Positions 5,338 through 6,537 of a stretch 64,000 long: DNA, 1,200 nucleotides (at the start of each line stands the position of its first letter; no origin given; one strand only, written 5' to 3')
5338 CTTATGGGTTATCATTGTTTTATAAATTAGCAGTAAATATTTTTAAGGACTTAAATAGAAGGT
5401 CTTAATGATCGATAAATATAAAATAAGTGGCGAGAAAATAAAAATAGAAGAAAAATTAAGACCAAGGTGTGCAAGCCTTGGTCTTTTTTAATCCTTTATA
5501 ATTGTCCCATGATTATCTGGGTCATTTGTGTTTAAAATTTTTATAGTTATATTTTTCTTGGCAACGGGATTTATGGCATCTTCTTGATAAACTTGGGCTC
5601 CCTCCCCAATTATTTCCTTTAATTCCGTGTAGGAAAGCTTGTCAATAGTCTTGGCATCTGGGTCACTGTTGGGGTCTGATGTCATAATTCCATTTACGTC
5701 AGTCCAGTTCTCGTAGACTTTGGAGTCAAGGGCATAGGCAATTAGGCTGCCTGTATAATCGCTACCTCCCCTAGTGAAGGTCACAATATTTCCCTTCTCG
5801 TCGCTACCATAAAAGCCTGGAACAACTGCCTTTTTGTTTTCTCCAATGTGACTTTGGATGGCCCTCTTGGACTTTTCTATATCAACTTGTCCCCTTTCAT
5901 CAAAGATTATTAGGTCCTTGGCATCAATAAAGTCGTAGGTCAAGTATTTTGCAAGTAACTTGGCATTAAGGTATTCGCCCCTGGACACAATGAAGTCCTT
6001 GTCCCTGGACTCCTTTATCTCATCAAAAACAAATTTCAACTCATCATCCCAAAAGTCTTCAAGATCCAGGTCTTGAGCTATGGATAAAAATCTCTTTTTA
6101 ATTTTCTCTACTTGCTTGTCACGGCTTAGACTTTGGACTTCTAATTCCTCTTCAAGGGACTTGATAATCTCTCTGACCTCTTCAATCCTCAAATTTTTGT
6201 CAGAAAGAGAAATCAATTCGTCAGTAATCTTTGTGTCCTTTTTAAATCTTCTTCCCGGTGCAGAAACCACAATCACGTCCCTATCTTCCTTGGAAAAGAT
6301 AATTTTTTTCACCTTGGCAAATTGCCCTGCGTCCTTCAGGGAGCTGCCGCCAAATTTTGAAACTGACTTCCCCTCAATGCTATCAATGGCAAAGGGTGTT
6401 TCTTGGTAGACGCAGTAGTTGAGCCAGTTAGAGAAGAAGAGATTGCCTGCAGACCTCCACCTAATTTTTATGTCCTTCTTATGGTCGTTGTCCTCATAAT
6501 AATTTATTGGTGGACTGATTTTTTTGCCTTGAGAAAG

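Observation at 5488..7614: MetA-aspartokinase single-polypeptide fusion lacking ACT domains, controlled by a T-box leader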

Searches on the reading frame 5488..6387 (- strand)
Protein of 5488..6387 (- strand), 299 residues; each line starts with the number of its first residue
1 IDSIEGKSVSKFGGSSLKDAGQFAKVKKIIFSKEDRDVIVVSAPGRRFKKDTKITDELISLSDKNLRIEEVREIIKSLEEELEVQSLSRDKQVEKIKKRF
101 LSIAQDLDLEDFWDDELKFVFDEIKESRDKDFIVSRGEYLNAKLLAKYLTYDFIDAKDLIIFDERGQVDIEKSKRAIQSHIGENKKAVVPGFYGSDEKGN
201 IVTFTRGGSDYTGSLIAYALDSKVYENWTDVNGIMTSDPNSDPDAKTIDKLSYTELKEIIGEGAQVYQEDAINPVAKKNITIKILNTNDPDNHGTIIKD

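Call 42: search_solved_structures(query=window:5488-6387:-, max_evalue=1e-10, show_alignments=5)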
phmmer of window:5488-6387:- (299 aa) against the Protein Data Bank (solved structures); distinct sequences matched with E-value up to 1e-10: 9.
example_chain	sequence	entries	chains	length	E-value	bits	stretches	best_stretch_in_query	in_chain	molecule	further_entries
3tvi_A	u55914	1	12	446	1.5e-60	208.4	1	9-297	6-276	Aspartokinase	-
3c1m_A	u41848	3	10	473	8.3e-31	110.8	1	8-298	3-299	Probable aspartokinase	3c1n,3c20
2hmf_A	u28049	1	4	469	1e-30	110.5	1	8-298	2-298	Probable aspartokinase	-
2j0w_A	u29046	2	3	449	2.3e-20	76.5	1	9-297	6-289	LYSINE-SENSITIVE ASPARTOKINASE 3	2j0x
2cdq_A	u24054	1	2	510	2.5e-20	76.4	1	8-297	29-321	ASPARTOKINASE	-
5yei_C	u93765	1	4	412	1.1e-19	74.4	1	129-297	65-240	Aspartokinase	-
3ab4_A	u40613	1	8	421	3.3e-17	66.2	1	120-295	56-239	Aspartokinase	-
3aaw_A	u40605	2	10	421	3.3e-17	66.2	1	120-295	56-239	Aspartokinase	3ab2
3l76_A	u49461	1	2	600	5.6e-12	49.1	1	171-282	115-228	Aspartokinase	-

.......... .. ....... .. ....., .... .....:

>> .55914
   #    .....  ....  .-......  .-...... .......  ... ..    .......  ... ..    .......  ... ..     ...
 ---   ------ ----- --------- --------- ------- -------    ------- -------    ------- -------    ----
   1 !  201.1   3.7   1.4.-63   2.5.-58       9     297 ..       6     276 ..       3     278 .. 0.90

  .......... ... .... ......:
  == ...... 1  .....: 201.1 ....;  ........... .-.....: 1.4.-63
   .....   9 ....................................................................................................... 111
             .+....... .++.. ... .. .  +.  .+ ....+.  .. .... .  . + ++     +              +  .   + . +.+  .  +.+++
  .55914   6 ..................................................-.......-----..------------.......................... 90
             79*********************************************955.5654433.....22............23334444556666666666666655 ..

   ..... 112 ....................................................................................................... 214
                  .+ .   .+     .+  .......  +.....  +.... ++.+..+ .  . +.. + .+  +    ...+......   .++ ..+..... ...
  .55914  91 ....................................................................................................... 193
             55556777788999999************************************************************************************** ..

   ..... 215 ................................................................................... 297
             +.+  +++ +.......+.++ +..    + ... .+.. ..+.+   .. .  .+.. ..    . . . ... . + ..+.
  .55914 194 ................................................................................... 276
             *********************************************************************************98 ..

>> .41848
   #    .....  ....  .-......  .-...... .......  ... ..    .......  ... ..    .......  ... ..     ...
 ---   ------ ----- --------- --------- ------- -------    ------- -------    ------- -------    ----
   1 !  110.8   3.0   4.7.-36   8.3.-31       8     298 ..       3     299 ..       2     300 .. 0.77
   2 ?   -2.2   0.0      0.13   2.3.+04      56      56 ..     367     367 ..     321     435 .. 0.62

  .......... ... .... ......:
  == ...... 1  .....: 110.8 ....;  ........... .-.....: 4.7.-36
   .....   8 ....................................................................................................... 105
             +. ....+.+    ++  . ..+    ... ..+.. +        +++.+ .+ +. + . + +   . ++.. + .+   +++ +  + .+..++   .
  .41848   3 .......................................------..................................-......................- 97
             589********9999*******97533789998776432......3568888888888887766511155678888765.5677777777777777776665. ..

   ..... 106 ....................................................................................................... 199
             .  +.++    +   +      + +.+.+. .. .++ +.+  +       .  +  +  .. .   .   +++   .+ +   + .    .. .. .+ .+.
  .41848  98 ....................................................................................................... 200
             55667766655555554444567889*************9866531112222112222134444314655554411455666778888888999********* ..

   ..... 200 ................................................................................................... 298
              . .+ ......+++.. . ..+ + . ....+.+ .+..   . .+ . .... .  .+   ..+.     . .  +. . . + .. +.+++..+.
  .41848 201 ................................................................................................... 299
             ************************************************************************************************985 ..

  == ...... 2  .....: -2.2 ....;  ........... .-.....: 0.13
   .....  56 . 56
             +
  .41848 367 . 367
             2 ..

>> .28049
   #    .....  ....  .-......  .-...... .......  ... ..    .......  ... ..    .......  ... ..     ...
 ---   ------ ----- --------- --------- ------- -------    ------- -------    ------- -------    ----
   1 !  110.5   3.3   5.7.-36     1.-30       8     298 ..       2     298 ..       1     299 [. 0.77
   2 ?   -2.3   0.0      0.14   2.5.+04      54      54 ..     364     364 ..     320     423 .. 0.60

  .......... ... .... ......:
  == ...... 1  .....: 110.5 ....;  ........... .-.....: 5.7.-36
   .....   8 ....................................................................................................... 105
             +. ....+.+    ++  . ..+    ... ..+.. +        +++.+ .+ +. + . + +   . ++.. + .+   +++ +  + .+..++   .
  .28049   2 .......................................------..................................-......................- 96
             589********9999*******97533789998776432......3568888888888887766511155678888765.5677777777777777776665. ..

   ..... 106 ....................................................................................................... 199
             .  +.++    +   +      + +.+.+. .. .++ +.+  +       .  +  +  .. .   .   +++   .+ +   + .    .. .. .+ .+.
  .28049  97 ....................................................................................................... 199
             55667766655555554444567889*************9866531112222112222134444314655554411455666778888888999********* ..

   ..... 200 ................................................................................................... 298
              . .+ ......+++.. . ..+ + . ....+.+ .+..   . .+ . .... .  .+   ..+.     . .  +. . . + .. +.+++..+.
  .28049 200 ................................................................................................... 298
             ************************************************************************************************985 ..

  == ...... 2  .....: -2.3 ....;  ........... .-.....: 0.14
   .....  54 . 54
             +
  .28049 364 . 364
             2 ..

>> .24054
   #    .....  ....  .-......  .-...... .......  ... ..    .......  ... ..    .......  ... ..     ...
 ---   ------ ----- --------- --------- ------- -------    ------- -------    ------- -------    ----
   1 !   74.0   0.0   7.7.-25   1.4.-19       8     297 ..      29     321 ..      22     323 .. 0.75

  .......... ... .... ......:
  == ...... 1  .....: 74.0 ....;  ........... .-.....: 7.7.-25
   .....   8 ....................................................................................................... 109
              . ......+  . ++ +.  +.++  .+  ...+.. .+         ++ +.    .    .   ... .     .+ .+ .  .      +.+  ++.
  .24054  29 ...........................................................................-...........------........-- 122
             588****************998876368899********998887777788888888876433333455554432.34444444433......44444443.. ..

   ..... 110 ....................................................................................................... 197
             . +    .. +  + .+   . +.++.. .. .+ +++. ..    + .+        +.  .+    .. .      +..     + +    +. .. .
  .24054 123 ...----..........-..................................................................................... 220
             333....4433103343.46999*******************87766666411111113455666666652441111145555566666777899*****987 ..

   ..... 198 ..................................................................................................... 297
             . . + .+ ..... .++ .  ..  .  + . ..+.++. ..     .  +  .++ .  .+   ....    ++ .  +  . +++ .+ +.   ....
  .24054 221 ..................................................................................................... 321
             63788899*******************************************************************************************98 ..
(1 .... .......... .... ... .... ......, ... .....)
